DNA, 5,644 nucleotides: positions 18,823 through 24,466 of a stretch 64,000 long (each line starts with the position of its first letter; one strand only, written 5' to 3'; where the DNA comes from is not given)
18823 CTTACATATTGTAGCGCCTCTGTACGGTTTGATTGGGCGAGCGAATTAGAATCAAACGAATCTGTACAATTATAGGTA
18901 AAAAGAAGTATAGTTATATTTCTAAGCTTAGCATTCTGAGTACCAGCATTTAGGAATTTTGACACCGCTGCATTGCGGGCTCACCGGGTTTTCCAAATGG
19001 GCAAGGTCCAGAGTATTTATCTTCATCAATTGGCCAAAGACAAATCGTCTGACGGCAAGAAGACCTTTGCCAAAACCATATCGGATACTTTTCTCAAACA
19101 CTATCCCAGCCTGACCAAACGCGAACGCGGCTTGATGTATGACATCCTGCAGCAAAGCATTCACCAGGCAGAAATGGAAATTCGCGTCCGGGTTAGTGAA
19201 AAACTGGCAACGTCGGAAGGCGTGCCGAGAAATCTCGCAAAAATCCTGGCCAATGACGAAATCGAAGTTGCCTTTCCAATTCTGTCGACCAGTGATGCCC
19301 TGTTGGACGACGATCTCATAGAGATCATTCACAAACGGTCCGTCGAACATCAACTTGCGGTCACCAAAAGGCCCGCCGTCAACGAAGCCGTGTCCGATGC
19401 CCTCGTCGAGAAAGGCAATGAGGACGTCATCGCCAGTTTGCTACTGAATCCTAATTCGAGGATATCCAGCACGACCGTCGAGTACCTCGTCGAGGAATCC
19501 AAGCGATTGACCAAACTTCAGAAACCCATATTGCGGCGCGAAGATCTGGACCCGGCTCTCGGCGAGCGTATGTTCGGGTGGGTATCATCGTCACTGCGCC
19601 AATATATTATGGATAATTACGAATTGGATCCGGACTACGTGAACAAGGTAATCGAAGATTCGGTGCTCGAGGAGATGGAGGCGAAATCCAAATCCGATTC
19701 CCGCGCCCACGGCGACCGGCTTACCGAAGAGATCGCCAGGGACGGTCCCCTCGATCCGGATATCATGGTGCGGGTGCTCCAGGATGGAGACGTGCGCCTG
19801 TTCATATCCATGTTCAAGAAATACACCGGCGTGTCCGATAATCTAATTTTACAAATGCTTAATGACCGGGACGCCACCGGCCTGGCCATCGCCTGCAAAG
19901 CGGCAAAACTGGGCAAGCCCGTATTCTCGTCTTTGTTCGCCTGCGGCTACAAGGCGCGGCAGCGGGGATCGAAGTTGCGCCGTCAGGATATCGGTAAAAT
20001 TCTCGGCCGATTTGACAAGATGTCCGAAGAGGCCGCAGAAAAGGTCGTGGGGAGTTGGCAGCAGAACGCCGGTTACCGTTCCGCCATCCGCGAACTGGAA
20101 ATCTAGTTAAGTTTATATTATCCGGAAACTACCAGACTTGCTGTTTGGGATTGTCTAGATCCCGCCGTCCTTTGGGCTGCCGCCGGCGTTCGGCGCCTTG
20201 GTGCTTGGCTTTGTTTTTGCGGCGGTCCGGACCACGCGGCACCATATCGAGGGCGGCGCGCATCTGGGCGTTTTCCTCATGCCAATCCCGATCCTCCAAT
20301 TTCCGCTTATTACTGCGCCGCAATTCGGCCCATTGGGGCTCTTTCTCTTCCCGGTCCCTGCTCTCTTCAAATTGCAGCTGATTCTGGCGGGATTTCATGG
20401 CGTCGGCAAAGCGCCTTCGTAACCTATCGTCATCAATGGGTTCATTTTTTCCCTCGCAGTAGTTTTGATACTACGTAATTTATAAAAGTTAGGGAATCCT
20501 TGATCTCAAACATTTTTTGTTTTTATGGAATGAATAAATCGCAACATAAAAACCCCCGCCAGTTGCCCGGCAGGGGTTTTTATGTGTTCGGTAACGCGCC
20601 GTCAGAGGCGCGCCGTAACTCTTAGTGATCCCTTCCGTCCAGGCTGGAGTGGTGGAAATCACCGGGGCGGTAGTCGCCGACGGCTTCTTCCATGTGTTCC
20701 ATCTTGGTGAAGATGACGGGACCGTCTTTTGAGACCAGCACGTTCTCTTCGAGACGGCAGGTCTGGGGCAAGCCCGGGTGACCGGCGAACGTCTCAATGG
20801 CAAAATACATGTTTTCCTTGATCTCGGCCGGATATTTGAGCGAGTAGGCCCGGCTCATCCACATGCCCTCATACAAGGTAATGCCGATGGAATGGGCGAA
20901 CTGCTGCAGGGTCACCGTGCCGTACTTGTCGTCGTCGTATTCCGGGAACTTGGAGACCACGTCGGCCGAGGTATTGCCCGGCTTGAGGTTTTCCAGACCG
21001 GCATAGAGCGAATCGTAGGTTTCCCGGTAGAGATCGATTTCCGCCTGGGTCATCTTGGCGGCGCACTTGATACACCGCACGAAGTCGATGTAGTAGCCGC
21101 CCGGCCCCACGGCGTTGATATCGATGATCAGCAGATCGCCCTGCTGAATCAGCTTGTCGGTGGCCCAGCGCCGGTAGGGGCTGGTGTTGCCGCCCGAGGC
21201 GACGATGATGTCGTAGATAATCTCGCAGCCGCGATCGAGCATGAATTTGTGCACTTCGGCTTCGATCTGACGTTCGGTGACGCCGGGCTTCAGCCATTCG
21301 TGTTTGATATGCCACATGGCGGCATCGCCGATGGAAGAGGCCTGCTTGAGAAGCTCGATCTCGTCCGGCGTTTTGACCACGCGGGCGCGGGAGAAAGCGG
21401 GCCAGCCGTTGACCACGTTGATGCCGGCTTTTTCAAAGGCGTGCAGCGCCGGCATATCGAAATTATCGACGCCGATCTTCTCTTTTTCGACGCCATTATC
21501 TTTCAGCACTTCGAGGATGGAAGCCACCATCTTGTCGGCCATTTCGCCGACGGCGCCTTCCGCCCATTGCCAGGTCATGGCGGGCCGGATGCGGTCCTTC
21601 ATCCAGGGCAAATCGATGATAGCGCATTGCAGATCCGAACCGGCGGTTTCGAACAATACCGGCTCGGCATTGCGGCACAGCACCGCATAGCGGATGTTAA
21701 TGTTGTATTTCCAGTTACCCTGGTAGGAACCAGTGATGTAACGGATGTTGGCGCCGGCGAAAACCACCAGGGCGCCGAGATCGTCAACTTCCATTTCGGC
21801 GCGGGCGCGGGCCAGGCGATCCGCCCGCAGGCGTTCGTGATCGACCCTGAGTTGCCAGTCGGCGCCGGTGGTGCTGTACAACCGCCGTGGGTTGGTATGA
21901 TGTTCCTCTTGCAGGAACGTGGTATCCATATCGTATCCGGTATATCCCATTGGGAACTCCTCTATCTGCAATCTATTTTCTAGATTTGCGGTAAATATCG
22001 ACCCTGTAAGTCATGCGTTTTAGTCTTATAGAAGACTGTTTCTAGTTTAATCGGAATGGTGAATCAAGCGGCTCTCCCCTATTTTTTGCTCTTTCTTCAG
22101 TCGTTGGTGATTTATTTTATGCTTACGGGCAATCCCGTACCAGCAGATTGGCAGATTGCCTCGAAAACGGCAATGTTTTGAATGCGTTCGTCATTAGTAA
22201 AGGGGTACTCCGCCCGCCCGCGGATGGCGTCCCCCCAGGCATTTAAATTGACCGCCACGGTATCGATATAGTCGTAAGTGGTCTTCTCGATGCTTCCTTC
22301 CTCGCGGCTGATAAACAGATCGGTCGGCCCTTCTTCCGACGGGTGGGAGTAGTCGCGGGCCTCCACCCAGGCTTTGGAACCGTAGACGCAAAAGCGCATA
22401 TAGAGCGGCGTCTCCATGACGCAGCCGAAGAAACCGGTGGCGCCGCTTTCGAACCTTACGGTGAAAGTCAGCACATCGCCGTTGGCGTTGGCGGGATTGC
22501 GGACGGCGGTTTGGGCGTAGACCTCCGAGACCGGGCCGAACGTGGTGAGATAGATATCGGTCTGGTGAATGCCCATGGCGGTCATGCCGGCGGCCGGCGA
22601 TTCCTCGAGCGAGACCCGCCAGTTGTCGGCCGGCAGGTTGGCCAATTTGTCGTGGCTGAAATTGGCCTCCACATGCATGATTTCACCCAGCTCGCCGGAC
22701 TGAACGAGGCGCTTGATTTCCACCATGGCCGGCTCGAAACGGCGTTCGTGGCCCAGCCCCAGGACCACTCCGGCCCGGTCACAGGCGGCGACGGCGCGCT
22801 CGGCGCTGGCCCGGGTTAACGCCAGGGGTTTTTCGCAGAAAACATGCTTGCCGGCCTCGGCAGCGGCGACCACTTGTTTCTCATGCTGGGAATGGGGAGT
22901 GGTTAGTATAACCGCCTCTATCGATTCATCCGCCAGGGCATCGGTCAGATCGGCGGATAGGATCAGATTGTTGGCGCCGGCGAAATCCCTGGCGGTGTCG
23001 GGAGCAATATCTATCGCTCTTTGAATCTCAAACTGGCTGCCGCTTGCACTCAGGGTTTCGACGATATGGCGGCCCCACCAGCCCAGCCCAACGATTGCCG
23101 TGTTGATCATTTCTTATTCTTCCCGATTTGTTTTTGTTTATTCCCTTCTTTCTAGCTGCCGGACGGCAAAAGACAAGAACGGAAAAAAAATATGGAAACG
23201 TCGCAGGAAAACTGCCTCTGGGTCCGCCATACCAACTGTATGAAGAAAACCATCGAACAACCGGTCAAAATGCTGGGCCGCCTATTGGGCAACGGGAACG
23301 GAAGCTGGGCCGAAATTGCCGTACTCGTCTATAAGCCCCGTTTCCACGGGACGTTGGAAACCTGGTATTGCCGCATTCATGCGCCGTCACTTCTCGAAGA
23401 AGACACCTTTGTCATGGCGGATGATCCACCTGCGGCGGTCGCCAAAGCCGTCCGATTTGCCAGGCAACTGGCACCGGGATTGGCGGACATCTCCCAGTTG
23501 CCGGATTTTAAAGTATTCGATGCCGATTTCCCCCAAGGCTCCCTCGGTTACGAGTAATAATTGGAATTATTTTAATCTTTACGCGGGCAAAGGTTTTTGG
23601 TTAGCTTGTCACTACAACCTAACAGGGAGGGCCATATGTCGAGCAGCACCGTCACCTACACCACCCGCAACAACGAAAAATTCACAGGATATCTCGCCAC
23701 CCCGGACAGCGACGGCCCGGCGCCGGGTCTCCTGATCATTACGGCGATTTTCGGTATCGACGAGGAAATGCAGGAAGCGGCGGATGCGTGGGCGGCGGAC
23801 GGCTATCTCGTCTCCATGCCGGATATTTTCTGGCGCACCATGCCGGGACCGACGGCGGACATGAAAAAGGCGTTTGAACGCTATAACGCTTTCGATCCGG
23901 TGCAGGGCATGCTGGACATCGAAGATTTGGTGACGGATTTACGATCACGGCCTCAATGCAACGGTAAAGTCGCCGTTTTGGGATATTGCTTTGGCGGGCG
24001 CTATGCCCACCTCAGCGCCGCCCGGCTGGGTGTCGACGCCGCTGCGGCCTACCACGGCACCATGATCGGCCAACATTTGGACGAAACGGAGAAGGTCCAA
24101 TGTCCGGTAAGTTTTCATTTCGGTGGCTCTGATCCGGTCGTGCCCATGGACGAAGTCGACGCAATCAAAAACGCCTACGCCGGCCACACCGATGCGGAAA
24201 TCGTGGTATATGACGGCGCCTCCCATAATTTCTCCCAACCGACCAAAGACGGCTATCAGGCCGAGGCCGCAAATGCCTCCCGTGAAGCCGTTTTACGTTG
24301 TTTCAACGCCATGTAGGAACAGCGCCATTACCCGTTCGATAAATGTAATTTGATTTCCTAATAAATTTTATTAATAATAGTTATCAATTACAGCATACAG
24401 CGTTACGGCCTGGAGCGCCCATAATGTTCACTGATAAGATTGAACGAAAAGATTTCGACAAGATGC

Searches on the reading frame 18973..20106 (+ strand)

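Call 35: search_protein_families(library=pfam, proteins=[window:18973-20106:+], max_evalue=0.001)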
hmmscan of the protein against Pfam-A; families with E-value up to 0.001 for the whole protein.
window:18973-20106:+ (377 aa): 1 family
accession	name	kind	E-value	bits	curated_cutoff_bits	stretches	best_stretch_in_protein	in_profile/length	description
PF10098.14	DUF2336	-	1.7e-60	205.1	34.6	1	99-359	1-261/262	Uncharacterised protein conserved in bacteria (DUF2336)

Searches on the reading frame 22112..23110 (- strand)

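Call 35: search_protein_families(library=pfam, proteins=[window:22112-23110:-], max_evalue=0.001)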
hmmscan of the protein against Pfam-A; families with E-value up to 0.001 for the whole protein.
window:22112-23110:- (332 aa): 3 families
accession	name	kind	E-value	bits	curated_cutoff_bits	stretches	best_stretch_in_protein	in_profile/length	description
PF01408.29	GFO_IDH_MocA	-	1.3e-24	87.6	24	1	2-121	1-120/120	Oxidoreductase family, NAD-binding Rossmann fold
PF22725.1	GFO_IDH_MocA_C3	-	9.2e-23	81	27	1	130-249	2-123/124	GFO/IDH/MocA C-terminal domain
PF02894.22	GFO_IDH_MocA_C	-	5.4e-15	56.2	22.9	1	133-330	1-217/218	Oxidoreductase family, C-terminal alpha/beta domain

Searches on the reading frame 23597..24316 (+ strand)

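Call 35: search_protein_families(library=pfam, proteins=[window:23597-24316:+], max_evalue=0.001)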
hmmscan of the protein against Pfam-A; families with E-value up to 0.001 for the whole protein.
window:23597-24316:+ (239 aa): 2 families
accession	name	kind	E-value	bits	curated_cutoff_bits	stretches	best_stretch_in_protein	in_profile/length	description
PF01738.24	DLH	-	2.2e-47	161.9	21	1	29-238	1-215/217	Dienelactone hydrolase family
PF20408.4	Abhydrolase_11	-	0.00015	22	27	1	119-225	72-180/193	Alpha/beta hydrolase domain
